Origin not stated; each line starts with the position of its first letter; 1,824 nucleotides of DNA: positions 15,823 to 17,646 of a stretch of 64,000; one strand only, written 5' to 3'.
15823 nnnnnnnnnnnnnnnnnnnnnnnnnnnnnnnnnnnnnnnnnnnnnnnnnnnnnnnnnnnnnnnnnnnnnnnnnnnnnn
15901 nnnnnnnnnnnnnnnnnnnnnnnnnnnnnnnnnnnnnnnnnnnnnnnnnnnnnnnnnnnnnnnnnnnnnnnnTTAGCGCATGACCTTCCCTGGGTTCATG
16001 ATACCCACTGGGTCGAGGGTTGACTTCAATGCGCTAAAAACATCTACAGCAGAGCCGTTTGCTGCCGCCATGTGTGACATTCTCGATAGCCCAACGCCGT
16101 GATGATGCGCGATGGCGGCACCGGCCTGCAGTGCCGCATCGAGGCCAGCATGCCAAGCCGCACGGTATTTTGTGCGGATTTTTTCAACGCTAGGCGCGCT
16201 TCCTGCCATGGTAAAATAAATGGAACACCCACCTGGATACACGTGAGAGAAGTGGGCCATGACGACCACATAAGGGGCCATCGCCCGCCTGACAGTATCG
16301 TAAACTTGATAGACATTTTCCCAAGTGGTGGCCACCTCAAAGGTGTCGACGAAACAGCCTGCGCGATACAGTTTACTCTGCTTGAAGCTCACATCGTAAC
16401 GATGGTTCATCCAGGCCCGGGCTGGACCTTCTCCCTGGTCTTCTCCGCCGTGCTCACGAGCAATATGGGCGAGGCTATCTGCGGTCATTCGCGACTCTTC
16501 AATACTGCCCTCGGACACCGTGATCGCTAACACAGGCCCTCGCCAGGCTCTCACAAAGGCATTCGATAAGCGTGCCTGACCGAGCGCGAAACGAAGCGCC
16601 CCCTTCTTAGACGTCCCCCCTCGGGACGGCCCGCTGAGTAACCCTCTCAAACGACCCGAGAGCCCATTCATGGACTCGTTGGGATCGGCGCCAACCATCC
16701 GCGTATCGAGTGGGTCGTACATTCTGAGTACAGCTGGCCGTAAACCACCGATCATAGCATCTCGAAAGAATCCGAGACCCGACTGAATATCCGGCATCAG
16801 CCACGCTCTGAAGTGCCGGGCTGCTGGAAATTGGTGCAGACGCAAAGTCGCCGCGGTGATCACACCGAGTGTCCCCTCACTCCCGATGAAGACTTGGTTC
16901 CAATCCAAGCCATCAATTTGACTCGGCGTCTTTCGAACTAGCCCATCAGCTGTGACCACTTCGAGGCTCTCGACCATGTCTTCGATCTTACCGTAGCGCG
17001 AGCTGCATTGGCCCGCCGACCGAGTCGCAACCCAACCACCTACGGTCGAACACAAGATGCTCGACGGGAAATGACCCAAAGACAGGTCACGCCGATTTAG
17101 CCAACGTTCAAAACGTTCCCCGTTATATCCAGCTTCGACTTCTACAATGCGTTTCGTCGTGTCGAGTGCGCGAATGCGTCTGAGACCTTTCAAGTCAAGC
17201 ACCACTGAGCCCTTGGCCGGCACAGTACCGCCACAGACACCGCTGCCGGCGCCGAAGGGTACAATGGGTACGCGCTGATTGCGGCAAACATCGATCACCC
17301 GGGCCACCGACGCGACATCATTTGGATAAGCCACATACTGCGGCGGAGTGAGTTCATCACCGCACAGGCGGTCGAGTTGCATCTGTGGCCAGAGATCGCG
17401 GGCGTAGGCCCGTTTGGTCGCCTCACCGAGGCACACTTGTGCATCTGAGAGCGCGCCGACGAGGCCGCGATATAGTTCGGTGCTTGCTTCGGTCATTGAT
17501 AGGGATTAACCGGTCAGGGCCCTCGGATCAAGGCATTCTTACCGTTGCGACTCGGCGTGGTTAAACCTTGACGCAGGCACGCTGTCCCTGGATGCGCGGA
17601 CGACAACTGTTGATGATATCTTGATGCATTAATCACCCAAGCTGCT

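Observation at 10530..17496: Tightly coupled operon joining a GlcDEF-like oxidoreductase to a lipid kinase and Lnt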

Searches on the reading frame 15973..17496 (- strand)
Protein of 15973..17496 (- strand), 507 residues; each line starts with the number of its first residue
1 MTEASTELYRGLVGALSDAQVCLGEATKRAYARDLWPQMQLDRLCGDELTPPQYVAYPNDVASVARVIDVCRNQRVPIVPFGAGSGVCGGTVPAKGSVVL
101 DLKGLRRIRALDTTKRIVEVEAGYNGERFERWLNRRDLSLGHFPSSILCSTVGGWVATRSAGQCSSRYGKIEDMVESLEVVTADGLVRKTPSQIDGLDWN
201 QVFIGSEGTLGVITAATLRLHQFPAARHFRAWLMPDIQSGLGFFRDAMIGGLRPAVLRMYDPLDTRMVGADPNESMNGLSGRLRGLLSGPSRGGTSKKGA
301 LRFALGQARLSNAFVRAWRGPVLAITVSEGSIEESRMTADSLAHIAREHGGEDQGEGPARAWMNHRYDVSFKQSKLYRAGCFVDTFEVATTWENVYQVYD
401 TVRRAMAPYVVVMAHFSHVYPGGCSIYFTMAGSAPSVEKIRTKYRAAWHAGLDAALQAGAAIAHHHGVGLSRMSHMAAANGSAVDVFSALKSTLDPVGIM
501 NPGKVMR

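Call 5: search_protein_families(library=pfam, proteins=[window:15973-17496:-], max_evalue=0.01)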
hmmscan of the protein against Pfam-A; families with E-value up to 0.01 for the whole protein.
window:15973-17496:- (507 aa): 2 families
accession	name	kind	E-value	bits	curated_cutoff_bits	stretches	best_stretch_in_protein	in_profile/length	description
PF01565.28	FAD_binding_4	-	7.5e-39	133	26.4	1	52-190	1-138/139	FAD binding domain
PF02913.24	FAD-oxidase_C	-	2.6e-30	106.4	21.2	1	224-505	2-248/248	FAD linked oxidases, C-terminal domain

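Call 6: search_protein_families(library=ncbifam, proteins=[window:15973-17496:-], max_evalue=0.01)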
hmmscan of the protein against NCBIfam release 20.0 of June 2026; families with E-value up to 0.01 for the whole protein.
window:15973-17496:- (507 aa): 10 families
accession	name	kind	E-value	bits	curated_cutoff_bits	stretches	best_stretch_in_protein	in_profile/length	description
TIGR00387.1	glcD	equivalog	7.5e-47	160.1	567.9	2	55-264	1-214/413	glycolate oxidase subunit GlcD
NF008408.0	PRK11230.1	equivalog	8.2e-30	103.7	897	2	50-266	54-273/499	glycolate oxidase subunit GlcD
NF049975.1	2HglutDHaseYdiJ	equivalog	1.2e-17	63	1350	1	52-190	52-192/1018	D-2-hydroxyglutarate dehydrogenase YdiJ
NF053785.1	DcplphribOxDprE1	equivalog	2e-11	43.8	500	1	55-226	18-186/449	decaprenylphosphoryl-beta-D-ribose oxidase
NF008439.0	PRK11282.1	equivalog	4.9e-11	42.1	284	1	63-227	10-177/358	glycolate oxidase subunit GlcE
NF041227.1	BagG_FevA2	exception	1.6e-09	36.9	850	1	52-229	46-214/455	bagremycin/ferroverdin biosynthesis FAD-dependent oxygenase BagG/FevA2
TIGR01679.1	bact_FAD_ox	subfamily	3e-09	36.3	292.25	1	46-221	6-173/419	FAD-linked oxidoreductase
NF010480.0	PRK13905.1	equivalog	3.5e-08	32.6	259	1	53-220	35-192/303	UDP-N-acetylmuramate dehydrogenase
TIGR01678.1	FAD_lactone_ox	subfamily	1e-06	28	396.8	1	55-220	18-178/438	sugar 1,4-lactone oxidase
NF041226.1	BagK_FevA1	equivalog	0.00014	20.4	800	1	56-221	45-204/453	bagremycin/ferroverdin biosynthesis FAD-dependent oxygenase BagK/FevA1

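Call 7: search_solved_structures(query=window:15973-17496:-, max_evalue=0.001, show_alignments=3)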
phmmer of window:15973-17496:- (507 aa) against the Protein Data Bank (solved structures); distinct sequences matched with E-value up to 0.001: 44.
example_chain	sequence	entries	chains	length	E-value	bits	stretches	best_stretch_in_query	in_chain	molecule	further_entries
2uuu_A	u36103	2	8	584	6.9e-53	183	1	46-505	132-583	ALKYLDIHYDROXYACETONEPHOSPHATE SYNTHASE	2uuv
4bby_A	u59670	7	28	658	7.1e-37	130.2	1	52-262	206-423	ALKYLDIHYDROXYACETONEPHOSPHATE SYNTHASE, PEROXISOMAL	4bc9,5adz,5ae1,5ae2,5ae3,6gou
4bca_A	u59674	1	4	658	2.5e-36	128.4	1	52-262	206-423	ALKYLDIHYDROXYACETONEPHOSPHATE SYNTHASE, PEROXISOMAL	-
4bc7_A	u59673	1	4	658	2.9e-36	128.2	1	52-261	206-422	ALKYLDIHYDROXYACETONEPHOSPHATE SYNTHASE, PEROXISOMAL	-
8jdb_A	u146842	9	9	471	4.9e-35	124.1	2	50-242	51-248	Probable D-lactate dehydrogenase, mitochondrial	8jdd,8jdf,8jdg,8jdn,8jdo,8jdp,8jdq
8jdc_A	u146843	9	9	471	5.7e-35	123.9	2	50-242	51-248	Probable D-lactate dehydrogenase, mitochondrial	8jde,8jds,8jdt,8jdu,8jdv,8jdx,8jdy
3pm9_A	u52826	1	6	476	6.7e-35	123.7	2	57-267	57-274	Putative oxidoreductase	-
9qgz_A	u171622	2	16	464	1.2e-31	113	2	51-262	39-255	Glycolate oxidase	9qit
6lpn_A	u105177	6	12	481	9.4e-27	96.8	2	58-229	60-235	D-2-hydroxyglutarate dehydrogenase, mitochondrial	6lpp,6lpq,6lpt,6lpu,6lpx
7qh2_C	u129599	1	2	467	4.1e-19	71.6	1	52-225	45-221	Lactate dehydrogenase (NAD(+),ferredoxin) subunit LctD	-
6v42_A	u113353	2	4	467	2.2e-10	42.8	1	38-218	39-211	FAD/FMN-containing dehydrogenase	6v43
4aut_A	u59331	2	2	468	6e-08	34.8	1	80-222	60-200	DECAPRENYL-PHOSPHORYL-BETA-D-RIBOFURANOSE-2-OXIDOREDUCTASE | DprE1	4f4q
4g3t_A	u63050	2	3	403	1.2e-07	33.8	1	94-222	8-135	oxidoreductase DprE1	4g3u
4fdn_A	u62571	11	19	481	2.3e-07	32.9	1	88-222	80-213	oxidoreductase DprE1 | Probable decaprenylphosphoryl-beta-D-ribose oxidase | decaprenylphosphoryl-beta-D-ribose oxidase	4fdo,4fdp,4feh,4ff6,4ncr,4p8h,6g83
4p8c_A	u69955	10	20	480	2.3e-07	32.9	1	88-222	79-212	Probable decaprenylphosphoryl-beta-D-ribose oxidase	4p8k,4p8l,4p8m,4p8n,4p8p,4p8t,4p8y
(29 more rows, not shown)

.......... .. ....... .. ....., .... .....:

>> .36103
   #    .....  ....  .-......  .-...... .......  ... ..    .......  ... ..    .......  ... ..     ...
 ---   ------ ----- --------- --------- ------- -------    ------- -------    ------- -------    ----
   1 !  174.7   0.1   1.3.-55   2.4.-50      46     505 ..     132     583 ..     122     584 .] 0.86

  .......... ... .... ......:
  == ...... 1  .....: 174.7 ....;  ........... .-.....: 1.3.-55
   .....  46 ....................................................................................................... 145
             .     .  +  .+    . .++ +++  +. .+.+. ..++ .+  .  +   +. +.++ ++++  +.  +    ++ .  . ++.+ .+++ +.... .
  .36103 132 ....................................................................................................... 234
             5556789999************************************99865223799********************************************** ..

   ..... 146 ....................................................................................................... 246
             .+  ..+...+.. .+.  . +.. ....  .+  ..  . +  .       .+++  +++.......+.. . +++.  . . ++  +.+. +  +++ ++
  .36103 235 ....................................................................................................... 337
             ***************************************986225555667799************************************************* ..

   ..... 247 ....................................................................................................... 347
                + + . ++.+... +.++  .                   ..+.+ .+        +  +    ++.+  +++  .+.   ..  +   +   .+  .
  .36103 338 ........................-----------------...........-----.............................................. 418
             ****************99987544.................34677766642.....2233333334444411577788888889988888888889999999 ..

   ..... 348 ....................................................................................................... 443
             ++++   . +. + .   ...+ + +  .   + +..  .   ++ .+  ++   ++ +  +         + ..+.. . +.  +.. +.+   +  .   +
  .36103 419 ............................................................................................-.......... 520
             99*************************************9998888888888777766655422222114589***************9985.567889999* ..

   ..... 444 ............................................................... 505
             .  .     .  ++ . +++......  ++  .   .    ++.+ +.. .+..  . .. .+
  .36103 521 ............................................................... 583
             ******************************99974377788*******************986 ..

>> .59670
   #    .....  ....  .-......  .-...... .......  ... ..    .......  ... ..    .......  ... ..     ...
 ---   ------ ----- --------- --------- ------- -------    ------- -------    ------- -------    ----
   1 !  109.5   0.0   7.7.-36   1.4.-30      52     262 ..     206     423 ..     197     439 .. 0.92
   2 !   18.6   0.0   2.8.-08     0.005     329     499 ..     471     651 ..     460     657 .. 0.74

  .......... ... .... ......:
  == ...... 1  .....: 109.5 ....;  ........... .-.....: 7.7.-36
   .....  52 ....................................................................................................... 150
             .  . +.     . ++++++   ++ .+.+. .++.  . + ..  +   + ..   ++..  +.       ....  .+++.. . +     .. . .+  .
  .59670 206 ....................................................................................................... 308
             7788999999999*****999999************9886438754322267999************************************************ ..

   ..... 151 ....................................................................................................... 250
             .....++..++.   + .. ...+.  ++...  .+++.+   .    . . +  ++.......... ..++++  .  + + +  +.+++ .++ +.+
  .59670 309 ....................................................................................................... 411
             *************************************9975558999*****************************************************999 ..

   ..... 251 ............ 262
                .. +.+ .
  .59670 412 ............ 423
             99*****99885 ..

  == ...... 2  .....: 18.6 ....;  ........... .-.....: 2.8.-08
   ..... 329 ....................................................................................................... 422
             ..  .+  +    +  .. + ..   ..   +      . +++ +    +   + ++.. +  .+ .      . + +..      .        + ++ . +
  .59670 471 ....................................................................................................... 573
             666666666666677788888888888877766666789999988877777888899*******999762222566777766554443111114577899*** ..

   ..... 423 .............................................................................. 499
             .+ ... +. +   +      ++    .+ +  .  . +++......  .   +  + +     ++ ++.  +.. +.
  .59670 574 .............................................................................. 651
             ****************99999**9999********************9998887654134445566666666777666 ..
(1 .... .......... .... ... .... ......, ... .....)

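Call 10: find_homologous_proteins(query=window:15973-17496:-, max_evalue=1e-10)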
Query window:15973-17496:- (507 aa): 7498 proteins with E <= 1e-10 among 8000 candidates; the best 120 are listed.
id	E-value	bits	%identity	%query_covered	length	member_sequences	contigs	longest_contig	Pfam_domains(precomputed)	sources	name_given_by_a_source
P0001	0.0e+0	1159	100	100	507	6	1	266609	PF01565.29,PF02913.25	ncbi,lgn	ncbi:MAG: FAD-binding oxidoreductase [Bradymonadia bacterium]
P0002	6.7e-213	726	64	97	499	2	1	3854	PF01565.29,PF02913.25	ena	-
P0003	5.4e-189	647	60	95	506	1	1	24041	PF01565.29,PF02913.25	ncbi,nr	ncbi:MAG: FAD-binding oxidoreductase [Myxococcota bacterium]|nr:FAD-binding oxidoreductase [Myxococc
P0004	1.5e-185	636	61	94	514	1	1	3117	PF01565.29,PF02913.25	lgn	-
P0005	4.8e-185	634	61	98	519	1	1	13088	PF01565.29,PF02913.25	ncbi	-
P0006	1.3e-180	619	56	99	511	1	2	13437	PF01565.29,PF02913.25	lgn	-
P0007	2.4e-180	618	57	99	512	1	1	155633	PF01565.29,PF02913.25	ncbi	-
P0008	1.7e-179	616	58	99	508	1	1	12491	PF01565.29,PF02913.25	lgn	-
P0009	3.6e-177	608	58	94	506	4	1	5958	PF01565.29,PF02913.25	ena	-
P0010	1.4e-176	606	57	100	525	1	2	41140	PF01565.29,PF02913.25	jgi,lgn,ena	jgi:alkyldihydroxyacetonephosphate synthase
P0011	1.9e-176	606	60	94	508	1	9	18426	PF01565.29,PF02913.25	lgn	-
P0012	2.7e-175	602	56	100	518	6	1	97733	PF01565.29,PF02913.25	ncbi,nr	ncbi:MAG: FAD-binding oxidoreductase [Myxococcales bacterium]|nr:FAD-binding oxidoreductase [Myxococ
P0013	6.0e-175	601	57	99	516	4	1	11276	PF01565.29,PF02913.25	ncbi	-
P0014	1.4e-174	599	54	100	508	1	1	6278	PF01565.29,PF02913.25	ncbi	-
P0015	2.5e-174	599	56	100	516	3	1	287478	PF01565.29,PF02913.25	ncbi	-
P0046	2.6e-153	529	52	91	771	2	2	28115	PF01565.29,PF02913.25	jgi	-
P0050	3.9e-136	473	50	95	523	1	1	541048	PF01565.29,PF02913.25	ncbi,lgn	ncbi:MAG: FAD-binding oxidoreductase [Bradymonadia bacterium]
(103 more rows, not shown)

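Call 15: find_related_loci(query=A1, collection=genome_contigs, flank=10000)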
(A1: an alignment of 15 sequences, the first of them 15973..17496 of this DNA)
Query A1 (507 aa) in genome_contigs; peptide patterns used: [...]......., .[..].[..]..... (x = any residue, [..] = any of these).
600 stretches matched a pattern (row limit reached: there are more); 593 encode a relative of the query (tblastn E <= 1e-3); the best 80 are kept; 80 distinct loci.
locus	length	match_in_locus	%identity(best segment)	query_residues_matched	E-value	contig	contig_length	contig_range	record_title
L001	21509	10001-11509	54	8-505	5e-154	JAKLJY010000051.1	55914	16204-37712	MAG: Myxococcota bacterium isolate MAG.78 MAG.78-NODE_51_length_55914_cov_6.124971, whole genome shotgun sequence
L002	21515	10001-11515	61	1-506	0e+0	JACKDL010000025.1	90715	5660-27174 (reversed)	MAG: Myxococcales bacterium isolate HK-STAS-MYXO-6 HK-STAS-MYXO-6_25, whole genome shotgun sequence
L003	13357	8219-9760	43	1-505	2e-129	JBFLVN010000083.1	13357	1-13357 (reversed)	MAG: Bdellovibrionota bacterium isolate MAG007 MAG007_83, whole genome shotgun sequence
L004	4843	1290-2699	44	30-505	1e-130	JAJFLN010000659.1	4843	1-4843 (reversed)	MAG: Candidatus Cloacimonadota bacterium isolate OFTM100 OFTM100_658, whole genome shotgun sequence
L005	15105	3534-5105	43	2-506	9e-129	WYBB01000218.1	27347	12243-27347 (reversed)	MAG: Deltaproteobacteria bacterium isolate PRO4 k127_635231, whole genome shotgun sequence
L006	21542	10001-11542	45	16-505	8e-128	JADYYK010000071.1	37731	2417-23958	MAG: Deltaproteobacteria bacterium isolate SJ525 c_000000311269, whole genome shotgun sequence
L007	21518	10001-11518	45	4-506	1e-127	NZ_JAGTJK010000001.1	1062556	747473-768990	Polyangium jinanense strain SDU13 Scaffold1, whole genome shotgun sequence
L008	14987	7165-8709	45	16-505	3e-127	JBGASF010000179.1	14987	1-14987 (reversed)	MAG: Polyangia bacterium isolate MAG_MBR_AS.47 MBRAS-47_NODE_179_length_14987_cov_5.268545, whole genome shotgun sequenc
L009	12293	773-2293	45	6-506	2e-126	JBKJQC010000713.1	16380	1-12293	MAG: Polyangiales bacterium isolate ant_bin.485 k117_1160200, whole genome shotgun sequence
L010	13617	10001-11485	45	28-505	4e-125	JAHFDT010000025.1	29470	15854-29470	MAG: Myxococcales bacterium isolate nzgw251 NODE_1898_length_29471_cov_3.127871, whole genome shotgun sequence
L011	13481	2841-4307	45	19-506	5e-125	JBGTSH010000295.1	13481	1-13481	MAG: Polyangiaceae bacterium isolate WDNA12_bin.27.orig NODE_3553_length_13481_cov_0.692377, whole genome shotgun sequen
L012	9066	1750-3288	43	6-505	1e-123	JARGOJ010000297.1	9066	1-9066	MAG: Planctomycetota bacterium isolate bin_em_oilr2.004 NODE_3745_length_9066_cov_4.932527, whole genome shotgun sequenc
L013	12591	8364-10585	44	20-504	1e-123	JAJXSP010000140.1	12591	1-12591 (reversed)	MAG: Myxococcales bacterium isolate BP4.bin10 NODE_6499_length_12591_cov_1.204589, whole genome shotgun sequence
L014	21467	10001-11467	42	18-505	2e-123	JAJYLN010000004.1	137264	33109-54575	MAG: bacterium isolate DBS2-1.bin78 NODE_185_length_137264_cov_6.905263, whole genome shotgun sequence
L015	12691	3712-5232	44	8-505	4e-123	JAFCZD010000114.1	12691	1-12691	MAG: Deltaproteobacteria bacterium isolate AB_03_Bin_128 AB_03_Bin_128_scaffold_4530, whole genome shotgun sequence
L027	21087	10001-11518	44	4-505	2e-119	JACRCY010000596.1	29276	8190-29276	MAG: Deltaproteobacteria bacterium isolate NC_groundwater_1658_Pr3_B-0.1um_72_13 SR-2_scaffold_141_3801860, whole genome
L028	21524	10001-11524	41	1-505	4e-119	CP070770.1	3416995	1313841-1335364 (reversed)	MAG: Deltaproteobacteria bacterium isolate bin23 chromosome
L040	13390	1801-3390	41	8-505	5e-116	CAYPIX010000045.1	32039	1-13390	MAG TPA_asm: uncultured Kofleriaceae bacterium isolate binchicken_co258_157 genome assembly, contig: NODE_729_length_320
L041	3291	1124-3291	42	8-505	4e-119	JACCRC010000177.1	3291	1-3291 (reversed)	MAG: Deltaproteobacteria bacterium isolate MGR_bin12 SD2897-2912_k127_7559855, whole genome shotgun sequence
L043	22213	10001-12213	42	3-505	5e-116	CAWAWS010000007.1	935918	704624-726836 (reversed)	MAG: uncultured delta proteobacterium isolate MFD04540.bin.2.104 genome assembly, contig: contig_16312, whole genome sho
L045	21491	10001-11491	44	4-505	5e-115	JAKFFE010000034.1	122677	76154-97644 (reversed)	MAG: Myxococcaceae bacterium isolate LC092 contig-124_72, whole genome shotgun sequence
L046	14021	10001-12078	41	2-506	4e-115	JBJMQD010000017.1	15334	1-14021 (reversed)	MAG: Myxococcales bacterium isolate 12C18O_168h_50_P09_coass_bin_24 k141_88606, whole genome shotgun sequence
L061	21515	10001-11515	41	1-502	7e-112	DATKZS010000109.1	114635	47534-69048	MAG TPA_asm: bacterium isolate SMAG_U14251 k141_1475113, whole genome shotgun sequence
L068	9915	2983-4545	41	5-505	1e-110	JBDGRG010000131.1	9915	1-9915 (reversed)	MAG: Bradymonadaceae bacterium isolate DAL-Ass_41_94C3R DAL-Ass_41_94C3R_131, whole genome shotgun sequence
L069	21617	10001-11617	41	8-505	8e-111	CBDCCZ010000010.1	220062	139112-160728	MAG: Kofleriaceae bacterium isolate caca1a31-1498-42b1-a768-ee45f3446b2d genome assembly, contig: contig_10, whole genom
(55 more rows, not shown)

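Call 23: search_protein_families(library=pfam, proteins=[L001:17690-19612:+, L007:7395-10007:+, L007:13377-14792:+, L007:7141-8010:+, L007:18306-20345:+, L007:12445-12948:+, L013:905-4558:+, L003:5150-6880:+, L007:2609-4291:+, L007:11500-12040:+], max_evalue=0.001)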
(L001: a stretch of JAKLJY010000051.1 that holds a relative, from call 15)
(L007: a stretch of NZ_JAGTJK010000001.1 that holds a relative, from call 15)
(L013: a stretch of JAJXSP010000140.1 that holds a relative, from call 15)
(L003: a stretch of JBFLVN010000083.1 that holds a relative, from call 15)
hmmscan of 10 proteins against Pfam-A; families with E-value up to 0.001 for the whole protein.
L001:17690-19612:+ (641 aa): 3 families
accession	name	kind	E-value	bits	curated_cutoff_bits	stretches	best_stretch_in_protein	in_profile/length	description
PF00069.31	Pkinase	-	5.9e-30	105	31.7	2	356-477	99-210/263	Protein kinase domain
PF07714.23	PK_Tyr_Ser-Thr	-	1.2e-22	80.9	23.1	1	140-487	3-228/258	Protein tyrosine and serine/threonine kinase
PF01636.29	APH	-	3.2e-05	24.2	23.2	1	186-413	37-200/239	Phosphotransferase enzyme family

L007:7395-10007:+ (871 aa): 8 families
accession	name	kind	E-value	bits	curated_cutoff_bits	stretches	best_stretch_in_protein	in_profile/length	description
PF13649.12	Methyltransf_25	-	2.4e-19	70.3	27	1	668-762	1-97/97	Methyltransferase domain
PF08241.18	Methyltransf_11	-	1.9e-14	54.5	21.2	1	669-766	1-95/95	Methyltransferase domain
PF01209.24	Ubie_methyltran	-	2.3e-12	47.2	20.1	1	653-765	36-150/233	ubiE/COQ5 methyltransferase family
PF13847.12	Methyltransf_31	-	3e-12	46.9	27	1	663-771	2-114/145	Methyltransferase domain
PF13489.12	Methyltransf_23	-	1.7e-10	41.3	27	1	649-846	6-164/164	Methyltransferase domain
PF08242.18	Methyltransf_12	-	2.4e-08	35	30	1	669-764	1-98/98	Methyltransferase domain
PF02353.26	CMAS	-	0.00015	21.6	27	1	653-770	51-168/273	Mycolic acid cyclopropane synthetase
PF03848.20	TehB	-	0.00095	19.1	20.4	0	652-763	19-129/193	Tellurite resistance protein TehB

L007:13377-14792:+ (472 aa): 0 families

L007:7141-8010:+ (290 aa): 1 family
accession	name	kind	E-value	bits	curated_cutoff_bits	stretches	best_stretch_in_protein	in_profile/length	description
PF02666.20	PS_Dcarbxylase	-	2e-58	197.8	22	1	75-284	1-196/198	Phosphatidylserine decarboxylase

L007:18306-20345:+ (680 aa): 0 families

L007:12445-12948:+ (168 aa): 0 families

L013:905-4558:+ (1218 aa): 3 families
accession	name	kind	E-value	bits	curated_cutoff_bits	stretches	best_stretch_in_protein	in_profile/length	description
PF00152.25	tRNA-synt_2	-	6.4e-116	387.2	25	1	732-1188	1-308/308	tRNA synthetases class II (D, K and N)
PF02938.19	GAD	-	1.2e-16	61.1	23.4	1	926-1021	1-94/95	GAD domain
PF01336.31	tRNA_anti-codon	-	1.8e-13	50.7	27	1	628-713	1-73/75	OB-fold nucleic acid binding domain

L003:5150-6880:+ (577 aa): 6 families
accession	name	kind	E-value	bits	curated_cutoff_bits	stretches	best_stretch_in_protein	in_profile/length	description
PF01266.30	DAO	-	5.8e-56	191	27.9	1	10-332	1-314/353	FAD dependent oxidoreductase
PF16901.10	DAO_C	-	1.7e-13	51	31.4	1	390-503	1-120/126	C-terminal domain of alpha-glycerophosphate oxidase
PF04324.20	Fer2_BFD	-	1.5e-07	32.1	26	1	447-498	1-48/50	BFD-like [2Fe-2S] binding domain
PF00890.30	FAD_binding_2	-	8.6e-05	22.3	20.4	0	10-55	1-46/414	FAD binding domain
PF12831.13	FAD_oxidored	-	0.00022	21.1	27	0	10-46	1-37/416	FAD dependent oxidoreductase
PF13450.12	NAD_binding_8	-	0.00063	20.4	21.9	0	13-47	1-35/68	NAD(P)-binding Rossmann-like domain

L007:2609-4291:+ (561 aa): 1 family
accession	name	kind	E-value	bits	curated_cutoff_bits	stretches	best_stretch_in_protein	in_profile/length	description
PF13485.12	Peptidase_MA_2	-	4.3e-05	23.9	32.4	1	203-409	8-199/201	Peptidase MA superfamily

L007:11500-12040:+ (180 aa): 0 families
